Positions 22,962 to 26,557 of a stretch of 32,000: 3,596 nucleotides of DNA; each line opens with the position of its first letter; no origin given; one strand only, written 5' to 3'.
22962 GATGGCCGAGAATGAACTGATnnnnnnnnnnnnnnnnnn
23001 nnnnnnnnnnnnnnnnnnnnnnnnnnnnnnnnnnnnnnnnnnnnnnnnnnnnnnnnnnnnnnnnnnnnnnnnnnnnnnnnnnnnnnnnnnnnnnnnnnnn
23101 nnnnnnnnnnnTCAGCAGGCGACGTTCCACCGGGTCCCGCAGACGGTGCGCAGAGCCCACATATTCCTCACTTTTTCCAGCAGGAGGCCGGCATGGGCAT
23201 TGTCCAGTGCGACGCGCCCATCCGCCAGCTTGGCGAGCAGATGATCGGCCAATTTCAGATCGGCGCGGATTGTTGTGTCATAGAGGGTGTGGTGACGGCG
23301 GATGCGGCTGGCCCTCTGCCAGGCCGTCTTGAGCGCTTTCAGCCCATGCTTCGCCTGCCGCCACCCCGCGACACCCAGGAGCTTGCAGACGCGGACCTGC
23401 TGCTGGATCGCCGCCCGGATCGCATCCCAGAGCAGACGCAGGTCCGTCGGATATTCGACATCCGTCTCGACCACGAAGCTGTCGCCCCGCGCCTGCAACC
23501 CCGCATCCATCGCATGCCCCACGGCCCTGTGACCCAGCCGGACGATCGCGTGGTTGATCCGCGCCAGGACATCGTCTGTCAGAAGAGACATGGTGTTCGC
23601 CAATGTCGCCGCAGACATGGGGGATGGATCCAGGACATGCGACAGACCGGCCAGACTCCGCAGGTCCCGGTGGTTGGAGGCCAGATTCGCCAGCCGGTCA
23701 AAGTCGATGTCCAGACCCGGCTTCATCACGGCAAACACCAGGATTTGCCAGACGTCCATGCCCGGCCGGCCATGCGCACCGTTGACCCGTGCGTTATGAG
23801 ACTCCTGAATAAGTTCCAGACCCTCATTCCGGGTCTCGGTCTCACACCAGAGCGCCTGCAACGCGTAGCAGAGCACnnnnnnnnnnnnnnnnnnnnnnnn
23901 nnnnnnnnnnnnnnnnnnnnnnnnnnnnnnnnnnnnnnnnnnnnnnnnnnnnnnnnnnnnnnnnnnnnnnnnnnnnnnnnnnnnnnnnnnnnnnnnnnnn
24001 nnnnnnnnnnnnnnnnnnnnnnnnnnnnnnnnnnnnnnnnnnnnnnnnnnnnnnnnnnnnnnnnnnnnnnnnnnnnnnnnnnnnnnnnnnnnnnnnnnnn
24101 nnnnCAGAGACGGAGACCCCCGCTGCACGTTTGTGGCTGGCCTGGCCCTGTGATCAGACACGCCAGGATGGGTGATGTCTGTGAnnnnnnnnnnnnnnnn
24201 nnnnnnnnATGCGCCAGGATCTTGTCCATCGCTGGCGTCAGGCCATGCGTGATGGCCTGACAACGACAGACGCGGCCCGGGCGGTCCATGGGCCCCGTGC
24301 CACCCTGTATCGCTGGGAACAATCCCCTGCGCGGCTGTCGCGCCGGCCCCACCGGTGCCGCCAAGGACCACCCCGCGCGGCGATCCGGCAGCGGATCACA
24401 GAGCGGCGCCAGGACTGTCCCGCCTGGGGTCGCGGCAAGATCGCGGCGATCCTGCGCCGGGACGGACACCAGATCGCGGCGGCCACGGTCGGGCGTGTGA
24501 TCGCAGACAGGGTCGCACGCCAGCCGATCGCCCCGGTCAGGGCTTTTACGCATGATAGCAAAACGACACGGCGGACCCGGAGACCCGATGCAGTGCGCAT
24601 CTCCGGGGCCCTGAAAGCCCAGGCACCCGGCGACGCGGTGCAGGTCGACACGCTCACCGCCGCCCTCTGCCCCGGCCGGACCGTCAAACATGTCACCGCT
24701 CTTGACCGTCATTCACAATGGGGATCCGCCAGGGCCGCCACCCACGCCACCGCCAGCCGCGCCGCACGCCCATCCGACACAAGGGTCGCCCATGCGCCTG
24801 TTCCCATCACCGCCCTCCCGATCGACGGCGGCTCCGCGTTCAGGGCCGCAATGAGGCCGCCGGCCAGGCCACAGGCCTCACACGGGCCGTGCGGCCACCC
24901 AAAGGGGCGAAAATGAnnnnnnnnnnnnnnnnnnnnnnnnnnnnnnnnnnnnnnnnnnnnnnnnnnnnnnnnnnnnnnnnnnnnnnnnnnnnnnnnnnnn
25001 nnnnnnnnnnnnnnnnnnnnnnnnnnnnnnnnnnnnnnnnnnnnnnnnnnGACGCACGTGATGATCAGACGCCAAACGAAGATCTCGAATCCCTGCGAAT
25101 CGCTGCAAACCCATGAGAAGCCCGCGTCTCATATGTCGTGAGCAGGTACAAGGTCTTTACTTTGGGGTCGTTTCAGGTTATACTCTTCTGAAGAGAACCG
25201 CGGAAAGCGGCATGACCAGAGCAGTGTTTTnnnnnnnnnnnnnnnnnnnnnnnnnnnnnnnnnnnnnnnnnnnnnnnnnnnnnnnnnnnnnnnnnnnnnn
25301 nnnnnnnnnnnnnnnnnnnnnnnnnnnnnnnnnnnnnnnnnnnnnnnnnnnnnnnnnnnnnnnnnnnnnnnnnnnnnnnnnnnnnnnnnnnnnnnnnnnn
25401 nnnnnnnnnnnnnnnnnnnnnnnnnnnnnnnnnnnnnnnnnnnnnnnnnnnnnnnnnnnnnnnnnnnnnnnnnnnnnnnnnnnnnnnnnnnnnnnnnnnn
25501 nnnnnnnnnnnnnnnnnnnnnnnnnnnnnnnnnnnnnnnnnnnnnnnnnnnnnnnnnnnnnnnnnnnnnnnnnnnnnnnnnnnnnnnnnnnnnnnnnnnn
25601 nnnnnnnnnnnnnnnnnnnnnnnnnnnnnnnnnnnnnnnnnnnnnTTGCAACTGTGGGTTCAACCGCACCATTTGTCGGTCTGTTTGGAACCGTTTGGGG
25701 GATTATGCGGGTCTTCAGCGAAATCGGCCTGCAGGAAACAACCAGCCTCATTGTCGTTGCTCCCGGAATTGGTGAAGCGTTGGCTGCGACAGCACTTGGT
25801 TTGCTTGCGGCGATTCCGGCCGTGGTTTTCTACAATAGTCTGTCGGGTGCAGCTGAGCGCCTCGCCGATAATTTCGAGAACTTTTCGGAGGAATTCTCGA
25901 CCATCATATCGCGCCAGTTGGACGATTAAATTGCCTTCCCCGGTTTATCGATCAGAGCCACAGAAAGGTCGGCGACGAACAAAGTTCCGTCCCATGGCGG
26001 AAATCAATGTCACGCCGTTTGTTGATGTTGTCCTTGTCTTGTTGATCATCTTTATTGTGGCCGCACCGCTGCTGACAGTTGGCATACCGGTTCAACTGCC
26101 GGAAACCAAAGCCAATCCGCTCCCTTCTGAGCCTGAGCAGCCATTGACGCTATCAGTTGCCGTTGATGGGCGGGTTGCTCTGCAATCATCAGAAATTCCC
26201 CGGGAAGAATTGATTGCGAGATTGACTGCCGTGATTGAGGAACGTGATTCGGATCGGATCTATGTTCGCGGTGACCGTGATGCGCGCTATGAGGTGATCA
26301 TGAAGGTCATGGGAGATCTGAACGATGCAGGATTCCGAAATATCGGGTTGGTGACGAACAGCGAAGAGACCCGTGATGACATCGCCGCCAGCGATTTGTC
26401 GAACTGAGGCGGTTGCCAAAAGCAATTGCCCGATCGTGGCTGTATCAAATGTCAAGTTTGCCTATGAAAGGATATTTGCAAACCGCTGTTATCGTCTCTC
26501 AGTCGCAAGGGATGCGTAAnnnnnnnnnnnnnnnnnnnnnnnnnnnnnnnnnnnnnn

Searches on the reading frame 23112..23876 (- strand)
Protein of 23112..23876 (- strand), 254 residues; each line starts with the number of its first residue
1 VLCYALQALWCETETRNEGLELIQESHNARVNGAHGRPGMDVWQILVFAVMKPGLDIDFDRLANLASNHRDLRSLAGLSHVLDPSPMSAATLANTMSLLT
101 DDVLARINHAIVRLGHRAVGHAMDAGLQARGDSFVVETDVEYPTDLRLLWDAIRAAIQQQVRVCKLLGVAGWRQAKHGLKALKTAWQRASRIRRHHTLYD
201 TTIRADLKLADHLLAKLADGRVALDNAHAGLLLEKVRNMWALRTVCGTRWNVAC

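Call 32: search_protein_families(library=pfam, proteins=[window:23112-23876:-], max_evalue=0.01)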
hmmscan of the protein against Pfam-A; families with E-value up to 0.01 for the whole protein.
window:23112-23876:- (254 aa): 0 families

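Call 59: search_protein_families(library=ncbifam, proteins=[window:23112-23876:-], max_evalue=0.001)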
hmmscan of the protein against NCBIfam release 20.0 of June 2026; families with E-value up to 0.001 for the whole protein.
window:23112-23876:- (254 aa): 2 families
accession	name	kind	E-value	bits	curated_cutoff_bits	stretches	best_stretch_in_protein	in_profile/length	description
NF033593.1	transpos_ISNCY_1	equivalog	1.3e-41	142.8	325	1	6-226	16-234/444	ISNCY family transposase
NF033578.1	transpos_IS5_1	equivalog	0.0003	20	275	1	76-162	84-169/419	IS5 family transposase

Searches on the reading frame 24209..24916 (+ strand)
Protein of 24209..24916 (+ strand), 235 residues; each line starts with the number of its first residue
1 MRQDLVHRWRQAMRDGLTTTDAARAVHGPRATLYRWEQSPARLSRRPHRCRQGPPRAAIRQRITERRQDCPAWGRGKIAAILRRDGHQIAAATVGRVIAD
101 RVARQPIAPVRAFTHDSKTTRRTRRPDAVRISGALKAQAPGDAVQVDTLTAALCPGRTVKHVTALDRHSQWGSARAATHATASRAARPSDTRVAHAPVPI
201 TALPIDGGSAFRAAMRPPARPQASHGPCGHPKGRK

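Call 32: search_protein_families(library=pfam, proteins=[window:24209-24916:+], max_evalue=0.01)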
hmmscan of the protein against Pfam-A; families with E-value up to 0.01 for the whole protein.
window:24209-24916:+ (235 aa): 1 family
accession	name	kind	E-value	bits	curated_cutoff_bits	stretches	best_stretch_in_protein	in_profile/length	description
PF13565.12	HTH_32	-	0.0078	17.2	33.7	1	33-97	6-72/73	Homeodomain-like domain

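Call 59: search_protein_families(library=ncbifam, proteins=[window:24209-24916:+], max_evalue=0.001)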
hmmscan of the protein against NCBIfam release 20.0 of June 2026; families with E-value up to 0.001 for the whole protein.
window:24209-24916:+ (235 aa): 2 families
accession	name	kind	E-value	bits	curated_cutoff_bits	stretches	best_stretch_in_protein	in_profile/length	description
NF033577.2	transpos_IS481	equivalog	1.8e-19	70.3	224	1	9-214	9-203/284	IS481 family transposase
NF033516.0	transpos_IS3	equivalog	4.3e-09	36.1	160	1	8-169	92-243/369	IS3 family transposase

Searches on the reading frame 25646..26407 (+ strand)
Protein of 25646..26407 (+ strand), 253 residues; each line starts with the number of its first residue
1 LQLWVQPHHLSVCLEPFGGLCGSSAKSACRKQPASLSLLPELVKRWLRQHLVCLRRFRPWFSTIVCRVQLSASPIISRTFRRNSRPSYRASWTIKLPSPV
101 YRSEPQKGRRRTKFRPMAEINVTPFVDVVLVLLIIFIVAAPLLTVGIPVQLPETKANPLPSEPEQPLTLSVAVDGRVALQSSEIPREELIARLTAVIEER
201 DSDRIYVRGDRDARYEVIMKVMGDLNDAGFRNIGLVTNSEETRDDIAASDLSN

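Call 32: search_protein_families(library=pfam, proteins=[window:25646-26407:+], max_evalue=0.01)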
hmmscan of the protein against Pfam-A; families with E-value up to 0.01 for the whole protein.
window:25646-26407:+ (253 aa): 1 family
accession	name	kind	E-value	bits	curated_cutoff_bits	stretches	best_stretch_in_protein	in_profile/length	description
PF02472.21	ExbD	-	2.7e-26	92.6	25.4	1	116-238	4-126/128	Biopolymer transport protein ExbD/TolR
